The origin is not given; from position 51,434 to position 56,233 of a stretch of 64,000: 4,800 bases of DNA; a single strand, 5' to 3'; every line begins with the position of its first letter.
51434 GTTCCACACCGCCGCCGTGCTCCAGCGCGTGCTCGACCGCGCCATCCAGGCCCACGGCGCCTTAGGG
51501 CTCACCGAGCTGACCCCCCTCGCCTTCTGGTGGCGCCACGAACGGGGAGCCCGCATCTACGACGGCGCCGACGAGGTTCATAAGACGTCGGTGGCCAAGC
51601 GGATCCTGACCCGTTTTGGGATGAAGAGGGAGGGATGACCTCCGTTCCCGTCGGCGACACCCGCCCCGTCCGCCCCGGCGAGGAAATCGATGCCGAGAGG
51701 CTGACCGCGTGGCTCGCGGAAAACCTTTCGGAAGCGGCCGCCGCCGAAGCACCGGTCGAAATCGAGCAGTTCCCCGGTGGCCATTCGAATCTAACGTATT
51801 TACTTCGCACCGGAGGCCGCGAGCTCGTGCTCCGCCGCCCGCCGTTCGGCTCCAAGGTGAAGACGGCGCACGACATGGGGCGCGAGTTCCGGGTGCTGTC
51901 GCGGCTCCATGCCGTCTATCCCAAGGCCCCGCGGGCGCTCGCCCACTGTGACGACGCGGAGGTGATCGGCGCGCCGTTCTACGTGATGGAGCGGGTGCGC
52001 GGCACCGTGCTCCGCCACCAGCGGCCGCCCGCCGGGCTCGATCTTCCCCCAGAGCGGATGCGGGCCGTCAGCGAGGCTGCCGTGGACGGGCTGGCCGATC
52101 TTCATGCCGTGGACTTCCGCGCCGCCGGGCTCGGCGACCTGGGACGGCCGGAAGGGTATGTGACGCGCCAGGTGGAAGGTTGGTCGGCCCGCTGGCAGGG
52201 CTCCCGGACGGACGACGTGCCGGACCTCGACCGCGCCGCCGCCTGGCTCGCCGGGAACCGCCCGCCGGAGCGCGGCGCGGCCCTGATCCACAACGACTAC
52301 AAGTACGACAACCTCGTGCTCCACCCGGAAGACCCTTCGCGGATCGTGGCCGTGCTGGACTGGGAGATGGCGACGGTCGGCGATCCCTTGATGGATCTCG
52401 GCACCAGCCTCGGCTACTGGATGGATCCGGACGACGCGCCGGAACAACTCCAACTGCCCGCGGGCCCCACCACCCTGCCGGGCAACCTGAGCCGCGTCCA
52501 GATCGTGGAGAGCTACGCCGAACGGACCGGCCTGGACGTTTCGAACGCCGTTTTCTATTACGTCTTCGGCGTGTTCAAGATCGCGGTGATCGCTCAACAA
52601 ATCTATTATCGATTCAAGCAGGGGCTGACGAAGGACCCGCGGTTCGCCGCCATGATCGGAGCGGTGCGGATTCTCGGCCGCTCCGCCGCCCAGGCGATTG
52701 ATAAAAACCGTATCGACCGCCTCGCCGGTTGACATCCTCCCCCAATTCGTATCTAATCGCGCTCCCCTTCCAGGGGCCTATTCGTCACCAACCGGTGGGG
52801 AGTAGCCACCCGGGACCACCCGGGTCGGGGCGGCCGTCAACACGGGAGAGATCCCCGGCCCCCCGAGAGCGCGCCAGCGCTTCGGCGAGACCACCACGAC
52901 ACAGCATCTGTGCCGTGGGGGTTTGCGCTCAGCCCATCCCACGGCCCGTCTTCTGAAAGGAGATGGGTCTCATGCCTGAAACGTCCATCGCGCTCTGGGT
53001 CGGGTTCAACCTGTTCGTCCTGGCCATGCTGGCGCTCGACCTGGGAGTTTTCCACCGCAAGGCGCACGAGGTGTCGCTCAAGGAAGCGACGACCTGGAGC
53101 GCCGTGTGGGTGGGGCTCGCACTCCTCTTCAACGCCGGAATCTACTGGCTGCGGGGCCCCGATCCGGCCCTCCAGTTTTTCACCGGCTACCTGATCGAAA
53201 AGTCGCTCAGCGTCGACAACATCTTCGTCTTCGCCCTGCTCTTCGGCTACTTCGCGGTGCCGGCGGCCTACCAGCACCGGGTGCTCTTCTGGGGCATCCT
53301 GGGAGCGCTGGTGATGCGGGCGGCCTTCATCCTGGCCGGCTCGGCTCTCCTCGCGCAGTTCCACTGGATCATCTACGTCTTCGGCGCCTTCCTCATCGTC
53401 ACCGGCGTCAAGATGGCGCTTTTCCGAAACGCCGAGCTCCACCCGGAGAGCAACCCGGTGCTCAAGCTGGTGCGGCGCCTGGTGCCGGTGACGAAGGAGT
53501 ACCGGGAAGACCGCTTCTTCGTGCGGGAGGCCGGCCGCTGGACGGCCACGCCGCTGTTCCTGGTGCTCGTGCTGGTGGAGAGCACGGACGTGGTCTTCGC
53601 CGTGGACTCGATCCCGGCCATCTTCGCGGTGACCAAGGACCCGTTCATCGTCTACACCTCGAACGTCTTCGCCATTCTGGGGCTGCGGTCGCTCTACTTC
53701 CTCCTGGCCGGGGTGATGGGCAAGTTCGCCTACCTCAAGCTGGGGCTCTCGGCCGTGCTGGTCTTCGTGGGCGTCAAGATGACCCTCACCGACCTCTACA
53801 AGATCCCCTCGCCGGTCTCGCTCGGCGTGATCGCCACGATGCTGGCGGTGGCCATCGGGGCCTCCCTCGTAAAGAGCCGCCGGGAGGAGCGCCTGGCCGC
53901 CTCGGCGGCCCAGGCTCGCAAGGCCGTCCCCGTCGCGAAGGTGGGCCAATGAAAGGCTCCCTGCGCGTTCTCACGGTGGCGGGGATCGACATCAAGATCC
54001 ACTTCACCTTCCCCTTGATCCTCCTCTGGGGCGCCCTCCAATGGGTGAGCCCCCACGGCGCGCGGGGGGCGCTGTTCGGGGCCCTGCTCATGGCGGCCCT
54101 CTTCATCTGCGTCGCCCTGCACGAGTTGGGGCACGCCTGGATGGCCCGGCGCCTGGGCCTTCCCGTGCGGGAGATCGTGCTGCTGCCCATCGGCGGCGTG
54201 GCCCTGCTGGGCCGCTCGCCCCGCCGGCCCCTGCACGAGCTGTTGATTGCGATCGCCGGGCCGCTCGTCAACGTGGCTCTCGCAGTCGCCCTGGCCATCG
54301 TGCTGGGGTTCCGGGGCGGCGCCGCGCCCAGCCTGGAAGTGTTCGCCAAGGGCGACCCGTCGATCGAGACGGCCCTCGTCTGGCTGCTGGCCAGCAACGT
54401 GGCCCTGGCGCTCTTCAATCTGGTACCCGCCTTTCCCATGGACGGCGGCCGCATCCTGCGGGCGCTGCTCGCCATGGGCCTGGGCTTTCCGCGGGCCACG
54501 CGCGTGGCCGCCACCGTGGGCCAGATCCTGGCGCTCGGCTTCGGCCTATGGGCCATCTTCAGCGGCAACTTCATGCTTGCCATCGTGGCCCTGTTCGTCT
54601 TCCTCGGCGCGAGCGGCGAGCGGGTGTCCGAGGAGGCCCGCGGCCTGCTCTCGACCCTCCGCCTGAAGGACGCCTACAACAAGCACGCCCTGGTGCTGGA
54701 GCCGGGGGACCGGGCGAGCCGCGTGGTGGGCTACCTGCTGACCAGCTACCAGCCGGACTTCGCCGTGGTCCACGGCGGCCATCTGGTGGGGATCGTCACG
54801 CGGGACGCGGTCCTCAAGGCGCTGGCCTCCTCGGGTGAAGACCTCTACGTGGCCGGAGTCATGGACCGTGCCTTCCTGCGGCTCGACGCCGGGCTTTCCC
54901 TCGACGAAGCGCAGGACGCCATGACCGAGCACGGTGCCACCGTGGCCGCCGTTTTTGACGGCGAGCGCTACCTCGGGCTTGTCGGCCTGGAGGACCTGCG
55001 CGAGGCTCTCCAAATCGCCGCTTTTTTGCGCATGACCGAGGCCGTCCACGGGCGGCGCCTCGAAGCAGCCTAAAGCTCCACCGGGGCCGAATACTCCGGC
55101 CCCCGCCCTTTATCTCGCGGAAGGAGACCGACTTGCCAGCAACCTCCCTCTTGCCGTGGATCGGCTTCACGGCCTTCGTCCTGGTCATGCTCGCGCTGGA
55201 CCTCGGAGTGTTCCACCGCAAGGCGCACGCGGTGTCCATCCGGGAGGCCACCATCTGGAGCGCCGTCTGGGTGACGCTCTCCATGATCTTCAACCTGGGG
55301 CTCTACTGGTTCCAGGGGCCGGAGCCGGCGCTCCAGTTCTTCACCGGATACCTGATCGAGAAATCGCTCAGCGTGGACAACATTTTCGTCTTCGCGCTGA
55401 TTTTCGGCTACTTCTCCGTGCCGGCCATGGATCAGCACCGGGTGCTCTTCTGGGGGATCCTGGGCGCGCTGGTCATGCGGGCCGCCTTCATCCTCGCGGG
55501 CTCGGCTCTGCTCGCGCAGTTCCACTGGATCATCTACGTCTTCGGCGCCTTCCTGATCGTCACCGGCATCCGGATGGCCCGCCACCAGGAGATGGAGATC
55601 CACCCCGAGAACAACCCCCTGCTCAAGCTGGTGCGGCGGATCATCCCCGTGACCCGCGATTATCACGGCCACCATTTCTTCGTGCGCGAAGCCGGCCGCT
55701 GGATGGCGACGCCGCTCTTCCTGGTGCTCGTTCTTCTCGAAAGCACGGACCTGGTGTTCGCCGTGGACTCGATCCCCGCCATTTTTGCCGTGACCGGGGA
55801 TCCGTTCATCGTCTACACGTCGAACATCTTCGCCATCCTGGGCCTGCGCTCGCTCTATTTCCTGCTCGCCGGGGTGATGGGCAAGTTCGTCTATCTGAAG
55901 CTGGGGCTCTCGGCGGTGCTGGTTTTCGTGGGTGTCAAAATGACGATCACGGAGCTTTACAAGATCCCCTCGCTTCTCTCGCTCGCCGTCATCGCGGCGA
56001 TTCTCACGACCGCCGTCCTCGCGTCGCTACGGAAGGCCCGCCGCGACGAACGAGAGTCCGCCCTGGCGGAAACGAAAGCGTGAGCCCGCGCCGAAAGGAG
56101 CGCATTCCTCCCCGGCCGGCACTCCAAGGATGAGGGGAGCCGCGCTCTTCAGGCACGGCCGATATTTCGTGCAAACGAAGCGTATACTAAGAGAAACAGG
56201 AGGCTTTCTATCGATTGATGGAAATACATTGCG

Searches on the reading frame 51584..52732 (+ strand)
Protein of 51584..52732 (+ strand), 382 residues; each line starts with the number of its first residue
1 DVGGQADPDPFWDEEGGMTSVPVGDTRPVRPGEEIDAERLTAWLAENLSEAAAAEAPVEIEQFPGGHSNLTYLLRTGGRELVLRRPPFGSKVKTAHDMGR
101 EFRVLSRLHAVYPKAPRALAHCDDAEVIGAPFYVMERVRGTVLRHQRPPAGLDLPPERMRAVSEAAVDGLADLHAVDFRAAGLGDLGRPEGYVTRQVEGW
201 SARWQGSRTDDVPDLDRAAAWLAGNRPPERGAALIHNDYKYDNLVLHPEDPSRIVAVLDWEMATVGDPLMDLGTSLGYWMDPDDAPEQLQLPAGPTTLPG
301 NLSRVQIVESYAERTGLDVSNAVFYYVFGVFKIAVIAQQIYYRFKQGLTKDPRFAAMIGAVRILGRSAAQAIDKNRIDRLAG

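Call 63: search_protein_families(library=pfam, proteins=[window:51584-52732:+], max_evalue=0.00001)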
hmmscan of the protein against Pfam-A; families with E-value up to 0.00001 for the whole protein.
window:51584-52732:+ (382 aa): 1 family
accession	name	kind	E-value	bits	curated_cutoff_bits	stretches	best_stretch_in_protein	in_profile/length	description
PF01636.29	APH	-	7e-51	173.7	23.2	1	59-291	1-225/239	Phosphotransferase enzyme family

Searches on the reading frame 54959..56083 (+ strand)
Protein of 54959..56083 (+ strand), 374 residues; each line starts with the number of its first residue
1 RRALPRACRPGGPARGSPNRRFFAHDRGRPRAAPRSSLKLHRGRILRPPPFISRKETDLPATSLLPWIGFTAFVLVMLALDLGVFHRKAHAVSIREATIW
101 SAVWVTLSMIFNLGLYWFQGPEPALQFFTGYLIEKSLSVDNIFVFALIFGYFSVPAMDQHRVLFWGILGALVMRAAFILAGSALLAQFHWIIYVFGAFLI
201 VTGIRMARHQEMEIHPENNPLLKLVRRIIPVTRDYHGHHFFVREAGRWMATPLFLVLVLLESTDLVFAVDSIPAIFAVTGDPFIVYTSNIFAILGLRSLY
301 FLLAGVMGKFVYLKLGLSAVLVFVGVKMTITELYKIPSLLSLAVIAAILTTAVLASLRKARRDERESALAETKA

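Call 63: search_protein_families(library=pfam, proteins=[window:54959-56083:+], max_evalue=0.00001)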
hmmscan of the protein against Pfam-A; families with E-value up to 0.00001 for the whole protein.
window:54959-56083:+ (374 aa): 1 family
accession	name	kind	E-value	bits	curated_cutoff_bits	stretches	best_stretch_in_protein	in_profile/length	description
PF03741.22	TerC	-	1.7e-54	184.7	27.8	1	128-331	1-177/178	Integral membrane protein TerC family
